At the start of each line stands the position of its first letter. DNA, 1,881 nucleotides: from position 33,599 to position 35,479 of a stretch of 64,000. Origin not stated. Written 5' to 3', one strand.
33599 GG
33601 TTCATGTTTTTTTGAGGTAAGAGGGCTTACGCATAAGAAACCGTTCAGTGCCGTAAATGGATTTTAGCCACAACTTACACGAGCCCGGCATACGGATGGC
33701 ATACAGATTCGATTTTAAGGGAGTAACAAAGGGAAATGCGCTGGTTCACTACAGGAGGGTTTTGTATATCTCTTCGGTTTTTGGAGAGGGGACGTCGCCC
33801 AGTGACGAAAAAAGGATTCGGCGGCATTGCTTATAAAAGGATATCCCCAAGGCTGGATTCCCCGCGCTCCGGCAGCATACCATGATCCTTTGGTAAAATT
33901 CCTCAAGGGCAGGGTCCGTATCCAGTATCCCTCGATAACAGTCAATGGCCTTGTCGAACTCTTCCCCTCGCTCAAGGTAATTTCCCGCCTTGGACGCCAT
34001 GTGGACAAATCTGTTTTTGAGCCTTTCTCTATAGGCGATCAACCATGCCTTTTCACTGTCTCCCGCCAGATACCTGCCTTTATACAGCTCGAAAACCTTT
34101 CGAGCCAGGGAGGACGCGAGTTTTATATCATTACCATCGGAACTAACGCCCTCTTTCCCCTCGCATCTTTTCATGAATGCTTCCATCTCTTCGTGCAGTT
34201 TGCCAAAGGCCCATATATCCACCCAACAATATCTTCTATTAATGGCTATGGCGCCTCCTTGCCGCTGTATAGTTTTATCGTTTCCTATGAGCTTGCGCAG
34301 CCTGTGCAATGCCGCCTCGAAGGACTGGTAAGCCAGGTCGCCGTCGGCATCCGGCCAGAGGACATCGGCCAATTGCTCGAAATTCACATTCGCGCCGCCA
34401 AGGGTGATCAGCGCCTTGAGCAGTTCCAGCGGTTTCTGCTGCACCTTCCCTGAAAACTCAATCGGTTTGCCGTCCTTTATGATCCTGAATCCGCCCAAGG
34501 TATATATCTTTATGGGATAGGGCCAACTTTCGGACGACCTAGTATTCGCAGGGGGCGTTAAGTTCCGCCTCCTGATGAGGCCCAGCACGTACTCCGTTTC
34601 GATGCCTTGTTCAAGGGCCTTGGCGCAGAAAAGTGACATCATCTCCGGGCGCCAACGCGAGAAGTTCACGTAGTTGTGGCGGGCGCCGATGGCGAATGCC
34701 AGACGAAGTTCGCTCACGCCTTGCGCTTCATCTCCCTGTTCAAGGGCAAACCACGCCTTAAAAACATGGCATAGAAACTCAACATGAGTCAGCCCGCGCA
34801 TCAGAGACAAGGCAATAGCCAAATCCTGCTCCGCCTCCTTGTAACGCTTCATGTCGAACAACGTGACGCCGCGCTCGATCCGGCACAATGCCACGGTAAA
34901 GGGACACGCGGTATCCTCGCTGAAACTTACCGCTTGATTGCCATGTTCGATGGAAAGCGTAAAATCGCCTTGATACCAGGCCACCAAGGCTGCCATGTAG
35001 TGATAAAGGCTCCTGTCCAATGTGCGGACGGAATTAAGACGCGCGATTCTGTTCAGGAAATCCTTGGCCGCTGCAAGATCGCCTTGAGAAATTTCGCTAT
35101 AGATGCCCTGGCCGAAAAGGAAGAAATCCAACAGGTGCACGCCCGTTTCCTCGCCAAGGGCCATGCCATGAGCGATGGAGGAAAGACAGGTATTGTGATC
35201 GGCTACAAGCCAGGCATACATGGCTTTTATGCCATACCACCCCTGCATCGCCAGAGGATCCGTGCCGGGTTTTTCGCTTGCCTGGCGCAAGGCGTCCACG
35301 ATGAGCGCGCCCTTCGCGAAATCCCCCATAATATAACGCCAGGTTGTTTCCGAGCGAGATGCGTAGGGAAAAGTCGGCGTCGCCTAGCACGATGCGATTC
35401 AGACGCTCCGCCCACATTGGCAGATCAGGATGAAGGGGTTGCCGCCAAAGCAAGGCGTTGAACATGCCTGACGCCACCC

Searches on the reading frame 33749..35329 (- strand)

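Call 18: search_protein_families(library=pfam, proteins=[window:33749-35329:-], max_evalue=0.001)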
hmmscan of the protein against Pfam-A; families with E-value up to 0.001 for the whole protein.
window:33749-35329:- (526 aa): 6 families
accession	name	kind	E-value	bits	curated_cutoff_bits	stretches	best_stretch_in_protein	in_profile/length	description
PF03704.23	BTAD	-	5.8e-14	53.1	22.1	1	396-526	17-146/146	Bacterial transcriptional activator domain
PF07719.23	TPR_2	-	5.8e-09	35.8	27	0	151-177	5-31/34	Tetratricopeptide repeat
PF13424.12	TPR_12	-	3.8e-07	30.7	30.1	0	153-180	9-36/77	Tetratricopeptide repeat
PF13181.12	TPR_8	-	0.0001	22.6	25.7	0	153-171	7-25/34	Tetratricopeptide repeat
PF00515.34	TPR_1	-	0.00011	22.3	27.8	0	152-175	6-29/34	Tetratricopeptide repeat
PF24575.1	TPR_Slam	-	0.00053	20.8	35.2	0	74-168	17-102/104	Surface lipoprotein assembly modifier, N-terminal TPR repeats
